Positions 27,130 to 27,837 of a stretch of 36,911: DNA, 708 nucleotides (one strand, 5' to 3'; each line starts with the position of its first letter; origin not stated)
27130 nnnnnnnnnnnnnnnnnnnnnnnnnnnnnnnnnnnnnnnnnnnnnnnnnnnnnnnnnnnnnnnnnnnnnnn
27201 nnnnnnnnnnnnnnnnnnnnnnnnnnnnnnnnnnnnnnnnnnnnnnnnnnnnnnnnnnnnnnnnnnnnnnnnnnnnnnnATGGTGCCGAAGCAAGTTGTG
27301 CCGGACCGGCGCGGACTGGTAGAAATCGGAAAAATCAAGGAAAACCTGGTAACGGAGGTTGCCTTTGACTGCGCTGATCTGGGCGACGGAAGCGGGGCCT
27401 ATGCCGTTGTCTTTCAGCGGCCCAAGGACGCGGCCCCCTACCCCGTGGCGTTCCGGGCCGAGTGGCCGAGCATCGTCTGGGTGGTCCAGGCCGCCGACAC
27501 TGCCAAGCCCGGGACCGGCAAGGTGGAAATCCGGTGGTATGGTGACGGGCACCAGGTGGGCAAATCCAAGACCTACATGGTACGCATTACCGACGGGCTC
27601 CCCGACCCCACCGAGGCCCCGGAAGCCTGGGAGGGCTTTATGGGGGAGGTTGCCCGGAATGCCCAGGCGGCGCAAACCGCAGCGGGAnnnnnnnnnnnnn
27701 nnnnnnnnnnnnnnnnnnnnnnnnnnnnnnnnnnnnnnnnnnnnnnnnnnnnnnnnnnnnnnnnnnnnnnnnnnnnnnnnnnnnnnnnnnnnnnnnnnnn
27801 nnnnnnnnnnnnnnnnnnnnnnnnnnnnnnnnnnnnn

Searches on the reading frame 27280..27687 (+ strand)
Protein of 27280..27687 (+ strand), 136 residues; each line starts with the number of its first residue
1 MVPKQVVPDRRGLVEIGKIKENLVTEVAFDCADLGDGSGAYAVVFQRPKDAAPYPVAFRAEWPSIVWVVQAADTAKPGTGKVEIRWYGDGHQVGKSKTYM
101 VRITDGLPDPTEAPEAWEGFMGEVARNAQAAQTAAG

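Call 9: search_protein_families(library=pfam, proteins=[window:27280-27687:+], max_evalue=0.01)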
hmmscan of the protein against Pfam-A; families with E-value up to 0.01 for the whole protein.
window:27280-27687:+ (136 aa): 0 families

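Call 10: search_protein_families(library=phrogs, proteins=[window:27280-27687:+], max_evalue=0.01)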
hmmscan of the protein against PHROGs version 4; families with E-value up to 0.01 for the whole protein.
window:27280-27687:+ (136 aa): 0 families

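Call 17: find_encoding_contigs(protein=window:27280-27687:+, flank=10000, max_places=10)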
Protein window:27280-27687:+ (136 aa): 3 contigs read that carry it; 2 places shown.
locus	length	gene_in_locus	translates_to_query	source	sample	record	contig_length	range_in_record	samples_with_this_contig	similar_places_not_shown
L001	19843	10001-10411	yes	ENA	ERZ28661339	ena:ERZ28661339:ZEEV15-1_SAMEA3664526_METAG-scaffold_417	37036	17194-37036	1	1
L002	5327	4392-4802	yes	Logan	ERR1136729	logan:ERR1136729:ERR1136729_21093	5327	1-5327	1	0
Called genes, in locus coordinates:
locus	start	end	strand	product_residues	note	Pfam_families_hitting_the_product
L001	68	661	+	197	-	PF06810:Phage_scaffold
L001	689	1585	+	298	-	-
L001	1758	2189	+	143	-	-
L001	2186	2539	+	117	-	PF05521:Phage_HCP (weak)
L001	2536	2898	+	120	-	-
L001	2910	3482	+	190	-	-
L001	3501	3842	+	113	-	-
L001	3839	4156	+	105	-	-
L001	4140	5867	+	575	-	-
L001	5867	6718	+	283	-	PF22768:SPP1_Dit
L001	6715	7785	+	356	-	PF14594:Sipho_Gp37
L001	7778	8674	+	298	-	-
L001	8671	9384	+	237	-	-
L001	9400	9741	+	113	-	-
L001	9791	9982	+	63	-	-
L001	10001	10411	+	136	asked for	-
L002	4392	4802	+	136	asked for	-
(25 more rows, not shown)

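Call 50: predict_structure(alignment_id=A2)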
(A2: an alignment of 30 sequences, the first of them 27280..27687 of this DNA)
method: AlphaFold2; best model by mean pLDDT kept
length: 136 residues; sequences in the alignment: 30
mean_pLDDT: 77.8   pTM: 0.67
mean pLDDT of the five models: 77.8, 71.1, 69.7, 55.6, 51.9
residues with pLDDT >= 90: 38; 70-90: 55; 50-70: 35; < 50: 8
segments of 3 or more residues with pLDDT < 50: 108-112
pLDDT, mean of each block of 10 residues (from residue 1): 72 71 76 85 91 93 90 85 90 88 66 54 63 54
secondary structure, 60 per line:
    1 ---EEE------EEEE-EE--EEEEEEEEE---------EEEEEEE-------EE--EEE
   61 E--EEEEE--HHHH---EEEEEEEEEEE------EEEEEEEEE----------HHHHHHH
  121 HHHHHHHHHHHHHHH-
elements in order: E4-6 E13-16 E22-30 E40-46 E58-61 E64-68 H71-74 E78-88 E95-103 H114-135

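Call 53: fold_search(model_id=the predicted structure, library=pdb)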
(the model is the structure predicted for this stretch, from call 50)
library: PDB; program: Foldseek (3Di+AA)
matches with E <= 10: 1793; with E <= 0.001: 0
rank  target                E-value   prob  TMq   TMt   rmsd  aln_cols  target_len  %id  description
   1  9m8o_P                1.9e-03  0.99  0.40  0.36  18.5       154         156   12  Cryo-EM structure of bacteriophage NF5 baseplate (released 2025-12-17)
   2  4v96_AK               2.8e-03  1.00  0.44  0.24  18.3       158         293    9  The structure of a 1.8 MDa viral genome injection device suggests alternative infection mechanisms (released 2014-07-09)
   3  4v96_AE               3.3e-03  1.00  0.46  0.25  17.0       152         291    9  The structure of a 1.8 MDa viral genome injection device suggests alternative infection mechanisms (released 2014-07-09)
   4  4v96_AB               4.2e-03  0.99  0.42  0.23  17.4       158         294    8  The structure of a 1.8 MDa viral genome injection device suggests alternative infection mechanisms (released 2014-07-09)
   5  4v96_AH               4.8e-03  0.99  0.47  0.25  16.7       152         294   10  The structure of a 1.8 MDa viral genome injection device suggests alternative infection mechanisms (released 2014-07-09)
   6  8gtd_M                6.5e-03  0.99  0.42  0.34   4.4       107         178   20  Cryo-EM model of the marine siphophage vB_DshS-R4C portal-adaptor complex (released 2023-07-12)
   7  3uh8                  6.9e-03  0.99  0.40  0.45   5.7       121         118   10  N-terminal domain of phage TP901-1 ORF48 (released 2012-05-30)
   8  5aea_A                8.2e-03  0.97  0.36  0.44   5.8       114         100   14  Crystal structure of human NCAM domain 1 (released 2016-04-13)
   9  8jyq_A                1.0e-02  0.95  0.42  0.36   6.6       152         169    8  Crystal structure of cancer-specific anti-HER2 antibody H2Mab-214 in complex with epitope peptide (released 2024-03-13)
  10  7s83_A                1.2e-02  0.93  0.37  0.42   6.6       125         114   10  Crystal structure of SARS CoV-2 Spike Receptor Binding Domain in complex with shark neutralizing VNARs ShAb01 and ShAb (released 2022-11-23)
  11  7d56_B                1.2e-02  0.84  0.33  0.10   9.4       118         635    9  Structure of the peptidylarginine deiminase type III (PAD3) in complex with Cl-amidine (released 2021-06-02)
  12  7d56_C                1.2e-02  0.84  0.33  0.10   9.4       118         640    9  Structure of the peptidylarginine deiminase type III (PAD3) in complex with Cl-amidine (released 2021-06-02)
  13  8jyq_D                1.3e-02  0.89  0.40  0.35   6.2       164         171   10  Crystal structure of cancer-specific anti-HER2 antibody H2Mab-214 in complex with epitope peptide (released 2024-03-13)
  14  5ius_A                1.5e-02  0.97  0.42  0.46   4.4       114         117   16  Crystal structure of human PD-L1 in complex with high affinity PD-1 mutant (released 2016-09-28)
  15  7d56_A                1.5e-02  0.82  0.34  0.10   9.4       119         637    9  Structure of the peptidylarginine deiminase type III (PAD3) in complex with Cl-amidine (released 2021-06-02)
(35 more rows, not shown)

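Call 54: fold_search(model_id=the predicted structure, library=viral)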
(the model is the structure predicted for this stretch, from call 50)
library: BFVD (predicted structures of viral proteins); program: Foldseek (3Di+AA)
matches with E <= 10: 1169; with E <= 0.001: 68
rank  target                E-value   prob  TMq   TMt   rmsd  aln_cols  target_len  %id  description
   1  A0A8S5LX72            8.8e-15  1.00  0.68  0.13  12.4       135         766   57  Nucleoid-associated protein [Siphoviridae sp. ct3pR10]
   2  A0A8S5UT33            4.7e-11  1.00  0.64  0.35  12.1       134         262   29  Uncharacterized protein [Siphoviridae sp. ct4fm14]
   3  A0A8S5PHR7            1.6e-10  1.00  0.64  0.21  13.2       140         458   31  Nucleoid-associated protein [Siphoviridae sp. ctwDU14]
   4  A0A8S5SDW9            7.3e-09  1.00  0.58  0.53  15.3       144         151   19  Uncharacterized protein [Caudovirales sp. ctrNG92]
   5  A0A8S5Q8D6            2.0e-08  1.00  0.63  0.32  10.8       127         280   26  Nucleoid-associated protein [Siphoviridae sp. cty3u30]
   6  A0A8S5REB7            2.1e-08  1.00  0.59  0.48  11.8       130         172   25  Uncharacterized protein [virus sp. ctJLD79]
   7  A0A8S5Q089            2.8e-07  1.00  0.61  0.14  17.9       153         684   25  Nucleoid-associated protein [Siphoviridae sp. ctR5S1]
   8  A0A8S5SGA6            1.2e-06  1.00  0.59  0.10  15.5       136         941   24  Tail fiber protein [Siphoviridae sp. ctzyE57]
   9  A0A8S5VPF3            2.2e-06  1.00  0.55  0.31  13.6       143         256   20  Nucleoid-associated protein (Fragment) [Ackermannviridae sp.]
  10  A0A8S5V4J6            5.1e-06  1.00  0.61  0.41   7.3       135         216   17  Tail fiber protein [Myoviridae sp. ctKkB1]
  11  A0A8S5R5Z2            8.7e-06  1.00  0.48  0.29  17.0       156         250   24  Uncharacterized protein [Siphoviridae sp. ctpV36]
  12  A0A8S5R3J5            1.4e-05  1.00  0.54  0.15  14.2       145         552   14  Baseplate component [Siphoviridae sp. ctdm01]
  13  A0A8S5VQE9            2.1e-05  1.00  0.50  0.09  13.5       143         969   14  (no name in the UniProt tables at hand)
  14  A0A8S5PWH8            2.6e-05  1.00  0.52  0.20  15.6       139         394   18  Baseplate component [Siphoviridae sp. ctPsO101]
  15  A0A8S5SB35            2.6e-05  1.00  0.49  0.19  15.1       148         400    8  BppU domain protein [Siphoviridae sp. ctJLl6]
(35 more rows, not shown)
